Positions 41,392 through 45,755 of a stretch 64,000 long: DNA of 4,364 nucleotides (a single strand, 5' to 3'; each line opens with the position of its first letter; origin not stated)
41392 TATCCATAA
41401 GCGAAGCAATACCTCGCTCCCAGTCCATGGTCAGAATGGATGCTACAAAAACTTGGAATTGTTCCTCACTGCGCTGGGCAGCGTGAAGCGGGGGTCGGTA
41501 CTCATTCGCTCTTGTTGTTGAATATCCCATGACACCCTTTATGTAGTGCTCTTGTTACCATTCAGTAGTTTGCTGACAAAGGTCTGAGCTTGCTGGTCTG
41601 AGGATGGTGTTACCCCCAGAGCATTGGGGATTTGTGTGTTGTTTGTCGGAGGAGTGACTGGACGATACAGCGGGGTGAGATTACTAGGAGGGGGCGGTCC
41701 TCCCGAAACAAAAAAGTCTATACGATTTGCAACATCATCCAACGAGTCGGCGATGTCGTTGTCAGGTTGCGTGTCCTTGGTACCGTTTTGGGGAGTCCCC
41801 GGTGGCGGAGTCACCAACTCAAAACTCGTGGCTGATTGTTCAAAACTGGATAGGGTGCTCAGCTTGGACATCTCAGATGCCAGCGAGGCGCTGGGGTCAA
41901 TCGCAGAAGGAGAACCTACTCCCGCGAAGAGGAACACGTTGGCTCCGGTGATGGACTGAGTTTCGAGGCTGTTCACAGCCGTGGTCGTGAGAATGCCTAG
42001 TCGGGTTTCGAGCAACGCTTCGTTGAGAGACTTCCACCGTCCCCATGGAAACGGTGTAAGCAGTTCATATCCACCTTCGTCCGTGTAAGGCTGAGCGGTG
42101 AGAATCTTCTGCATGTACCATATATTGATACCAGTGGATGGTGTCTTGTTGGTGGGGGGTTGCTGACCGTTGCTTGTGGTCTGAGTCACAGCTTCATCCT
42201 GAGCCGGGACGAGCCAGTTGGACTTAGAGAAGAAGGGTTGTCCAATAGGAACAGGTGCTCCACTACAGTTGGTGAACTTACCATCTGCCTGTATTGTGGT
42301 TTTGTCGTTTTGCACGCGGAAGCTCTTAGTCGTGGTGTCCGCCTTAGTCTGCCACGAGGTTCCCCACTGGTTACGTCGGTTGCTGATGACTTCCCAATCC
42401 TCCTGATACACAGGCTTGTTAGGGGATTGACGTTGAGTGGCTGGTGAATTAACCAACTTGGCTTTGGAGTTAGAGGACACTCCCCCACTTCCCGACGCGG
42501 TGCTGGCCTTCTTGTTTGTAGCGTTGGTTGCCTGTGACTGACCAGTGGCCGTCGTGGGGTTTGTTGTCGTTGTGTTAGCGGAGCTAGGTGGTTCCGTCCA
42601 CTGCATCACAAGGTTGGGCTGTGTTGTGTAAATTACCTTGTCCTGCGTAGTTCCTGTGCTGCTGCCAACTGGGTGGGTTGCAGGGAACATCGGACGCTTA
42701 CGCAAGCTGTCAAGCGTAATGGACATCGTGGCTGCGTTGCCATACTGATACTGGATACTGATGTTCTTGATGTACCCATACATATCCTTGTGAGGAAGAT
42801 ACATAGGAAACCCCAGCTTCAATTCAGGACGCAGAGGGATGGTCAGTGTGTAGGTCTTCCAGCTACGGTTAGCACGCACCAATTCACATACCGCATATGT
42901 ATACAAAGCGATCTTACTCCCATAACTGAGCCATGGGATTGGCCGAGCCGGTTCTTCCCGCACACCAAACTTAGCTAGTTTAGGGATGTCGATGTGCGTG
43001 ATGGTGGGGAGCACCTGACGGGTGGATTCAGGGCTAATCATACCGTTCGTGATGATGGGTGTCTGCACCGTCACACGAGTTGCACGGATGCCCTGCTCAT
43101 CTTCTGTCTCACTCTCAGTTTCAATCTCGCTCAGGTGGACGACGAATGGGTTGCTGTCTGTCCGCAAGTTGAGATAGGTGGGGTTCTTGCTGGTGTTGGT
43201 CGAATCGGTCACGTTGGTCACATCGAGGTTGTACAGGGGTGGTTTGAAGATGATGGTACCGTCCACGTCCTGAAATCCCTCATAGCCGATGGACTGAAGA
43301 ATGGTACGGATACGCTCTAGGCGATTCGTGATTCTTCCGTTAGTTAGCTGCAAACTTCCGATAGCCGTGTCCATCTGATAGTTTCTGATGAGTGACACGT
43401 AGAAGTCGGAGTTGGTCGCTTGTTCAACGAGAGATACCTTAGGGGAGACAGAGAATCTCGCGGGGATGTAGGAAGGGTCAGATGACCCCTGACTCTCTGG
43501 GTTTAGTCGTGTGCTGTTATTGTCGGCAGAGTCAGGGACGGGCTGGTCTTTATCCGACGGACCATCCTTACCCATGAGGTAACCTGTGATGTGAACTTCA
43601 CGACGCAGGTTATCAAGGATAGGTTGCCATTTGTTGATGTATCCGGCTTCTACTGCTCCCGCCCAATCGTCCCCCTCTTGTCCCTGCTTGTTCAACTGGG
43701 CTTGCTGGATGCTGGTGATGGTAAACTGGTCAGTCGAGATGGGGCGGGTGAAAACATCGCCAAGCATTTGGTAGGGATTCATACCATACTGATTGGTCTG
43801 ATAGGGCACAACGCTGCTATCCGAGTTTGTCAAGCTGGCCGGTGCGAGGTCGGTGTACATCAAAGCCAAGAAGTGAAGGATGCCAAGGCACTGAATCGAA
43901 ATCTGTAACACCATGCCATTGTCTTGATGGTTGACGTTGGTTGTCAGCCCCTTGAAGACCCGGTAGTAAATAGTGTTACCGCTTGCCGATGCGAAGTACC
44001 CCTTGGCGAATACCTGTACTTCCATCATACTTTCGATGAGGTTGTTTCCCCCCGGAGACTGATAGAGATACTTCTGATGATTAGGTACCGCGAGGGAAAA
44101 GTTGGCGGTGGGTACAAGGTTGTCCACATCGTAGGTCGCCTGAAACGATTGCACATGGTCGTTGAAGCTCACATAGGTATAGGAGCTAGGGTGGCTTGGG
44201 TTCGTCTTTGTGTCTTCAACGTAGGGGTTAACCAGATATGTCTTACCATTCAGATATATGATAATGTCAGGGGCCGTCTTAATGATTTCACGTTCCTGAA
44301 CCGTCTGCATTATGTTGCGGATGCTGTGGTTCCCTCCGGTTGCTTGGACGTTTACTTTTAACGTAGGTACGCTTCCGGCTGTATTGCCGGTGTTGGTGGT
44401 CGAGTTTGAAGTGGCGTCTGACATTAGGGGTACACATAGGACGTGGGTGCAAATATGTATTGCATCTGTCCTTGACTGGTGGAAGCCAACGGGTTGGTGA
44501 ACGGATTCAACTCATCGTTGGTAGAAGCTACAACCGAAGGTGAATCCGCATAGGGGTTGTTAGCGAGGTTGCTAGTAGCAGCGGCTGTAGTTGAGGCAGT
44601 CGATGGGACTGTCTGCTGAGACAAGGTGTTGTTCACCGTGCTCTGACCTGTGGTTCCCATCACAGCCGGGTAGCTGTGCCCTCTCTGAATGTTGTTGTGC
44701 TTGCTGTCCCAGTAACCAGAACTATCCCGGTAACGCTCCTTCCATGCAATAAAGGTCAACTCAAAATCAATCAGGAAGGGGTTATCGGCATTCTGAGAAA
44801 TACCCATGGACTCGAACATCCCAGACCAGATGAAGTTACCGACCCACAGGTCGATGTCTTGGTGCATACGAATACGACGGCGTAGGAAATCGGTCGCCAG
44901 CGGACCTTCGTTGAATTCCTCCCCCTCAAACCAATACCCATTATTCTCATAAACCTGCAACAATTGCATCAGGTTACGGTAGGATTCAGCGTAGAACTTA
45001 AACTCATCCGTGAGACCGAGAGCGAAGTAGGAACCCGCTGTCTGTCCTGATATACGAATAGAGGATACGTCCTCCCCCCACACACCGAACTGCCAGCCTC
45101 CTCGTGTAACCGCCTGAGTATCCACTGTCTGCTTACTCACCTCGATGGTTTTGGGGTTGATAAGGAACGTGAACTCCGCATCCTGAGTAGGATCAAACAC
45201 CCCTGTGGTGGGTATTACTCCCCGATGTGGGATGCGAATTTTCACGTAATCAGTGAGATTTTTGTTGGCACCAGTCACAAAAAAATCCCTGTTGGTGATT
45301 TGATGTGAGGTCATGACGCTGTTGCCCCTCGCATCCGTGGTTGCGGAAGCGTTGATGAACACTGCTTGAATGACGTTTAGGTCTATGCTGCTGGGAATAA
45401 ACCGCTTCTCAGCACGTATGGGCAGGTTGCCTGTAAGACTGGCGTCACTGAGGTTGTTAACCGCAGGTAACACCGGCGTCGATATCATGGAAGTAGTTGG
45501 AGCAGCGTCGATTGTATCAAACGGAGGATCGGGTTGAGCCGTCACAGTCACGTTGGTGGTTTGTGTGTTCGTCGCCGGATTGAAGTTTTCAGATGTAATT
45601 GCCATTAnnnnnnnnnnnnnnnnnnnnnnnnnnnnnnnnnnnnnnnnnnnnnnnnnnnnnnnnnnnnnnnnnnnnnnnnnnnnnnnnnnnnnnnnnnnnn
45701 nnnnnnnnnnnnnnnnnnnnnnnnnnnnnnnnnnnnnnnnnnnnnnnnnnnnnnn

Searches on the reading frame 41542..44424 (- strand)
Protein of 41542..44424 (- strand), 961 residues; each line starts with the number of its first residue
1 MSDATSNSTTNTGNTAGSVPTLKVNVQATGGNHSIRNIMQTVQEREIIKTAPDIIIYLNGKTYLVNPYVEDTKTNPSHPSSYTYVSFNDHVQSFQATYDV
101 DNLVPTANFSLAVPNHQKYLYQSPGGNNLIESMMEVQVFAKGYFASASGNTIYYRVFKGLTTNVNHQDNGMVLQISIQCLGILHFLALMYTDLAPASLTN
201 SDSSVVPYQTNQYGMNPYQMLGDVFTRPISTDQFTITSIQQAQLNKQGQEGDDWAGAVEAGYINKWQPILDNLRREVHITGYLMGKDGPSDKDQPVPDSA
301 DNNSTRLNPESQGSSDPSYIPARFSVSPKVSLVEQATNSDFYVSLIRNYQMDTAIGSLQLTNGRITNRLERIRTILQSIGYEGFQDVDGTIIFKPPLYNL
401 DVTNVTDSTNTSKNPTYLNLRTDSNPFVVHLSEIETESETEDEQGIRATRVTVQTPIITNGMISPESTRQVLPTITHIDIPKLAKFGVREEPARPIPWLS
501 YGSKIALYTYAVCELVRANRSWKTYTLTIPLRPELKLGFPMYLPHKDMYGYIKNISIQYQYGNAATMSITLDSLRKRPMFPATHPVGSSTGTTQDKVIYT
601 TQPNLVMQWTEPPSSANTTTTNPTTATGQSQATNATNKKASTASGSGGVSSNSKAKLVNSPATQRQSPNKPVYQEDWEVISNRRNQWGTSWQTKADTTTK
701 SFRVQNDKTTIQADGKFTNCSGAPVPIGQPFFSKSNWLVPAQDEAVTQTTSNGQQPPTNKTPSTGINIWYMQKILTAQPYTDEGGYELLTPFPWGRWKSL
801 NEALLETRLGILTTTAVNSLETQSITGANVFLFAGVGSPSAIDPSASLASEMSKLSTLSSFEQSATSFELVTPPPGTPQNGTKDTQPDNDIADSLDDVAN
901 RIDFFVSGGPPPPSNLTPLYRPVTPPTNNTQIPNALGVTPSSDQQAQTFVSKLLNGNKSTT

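Call 13: search_protein_families(library=phrogs, proteins=[window:41542-44424:-], max_evalue=0.001)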
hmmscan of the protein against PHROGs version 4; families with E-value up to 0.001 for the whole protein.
window:41542-44424:- (961 aa): 0 families

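Call 66: search_protein_families(library=pfam, proteins=[window:41542-44424:-], max_evalue=0.01)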
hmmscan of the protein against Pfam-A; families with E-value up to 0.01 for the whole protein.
window:41542-44424:- (961 aa): 1 family
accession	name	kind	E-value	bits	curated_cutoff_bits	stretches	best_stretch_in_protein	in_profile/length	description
PF12992.12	DUF3876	-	0.00074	19.9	27.2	0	39-85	11-57/92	Domain of unknown function, B. Theta Gene description (DUF3876)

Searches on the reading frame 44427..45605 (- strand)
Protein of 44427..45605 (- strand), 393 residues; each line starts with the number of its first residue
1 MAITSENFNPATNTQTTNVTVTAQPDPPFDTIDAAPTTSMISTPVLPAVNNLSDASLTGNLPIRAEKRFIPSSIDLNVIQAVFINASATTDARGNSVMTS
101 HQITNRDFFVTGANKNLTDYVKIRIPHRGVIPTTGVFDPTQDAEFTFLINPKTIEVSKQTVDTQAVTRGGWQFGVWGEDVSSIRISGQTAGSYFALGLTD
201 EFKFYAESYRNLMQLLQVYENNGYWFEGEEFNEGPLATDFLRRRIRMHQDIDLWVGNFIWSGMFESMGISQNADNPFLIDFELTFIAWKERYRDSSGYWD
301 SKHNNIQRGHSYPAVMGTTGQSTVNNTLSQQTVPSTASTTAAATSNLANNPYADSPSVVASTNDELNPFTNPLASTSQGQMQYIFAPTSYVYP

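Call 13: search_protein_families(library=phrogs, proteins=[window:44427-45605:-], max_evalue=0.001)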
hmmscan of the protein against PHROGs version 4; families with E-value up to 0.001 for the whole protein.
window:44427-45605:- (393 aa): 0 families

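Call 66: search_protein_families(library=pfam, proteins=[window:44427-45605:-], max_evalue=0.01)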
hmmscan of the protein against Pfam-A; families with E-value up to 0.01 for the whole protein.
window:44427-45605:- (393 aa): 1 family
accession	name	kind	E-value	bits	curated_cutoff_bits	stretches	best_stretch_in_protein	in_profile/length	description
PF23980.1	Phage_tail_tube_init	-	0.0001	22.5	27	0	142-189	23-70/258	Putative phage tail tube initiator protein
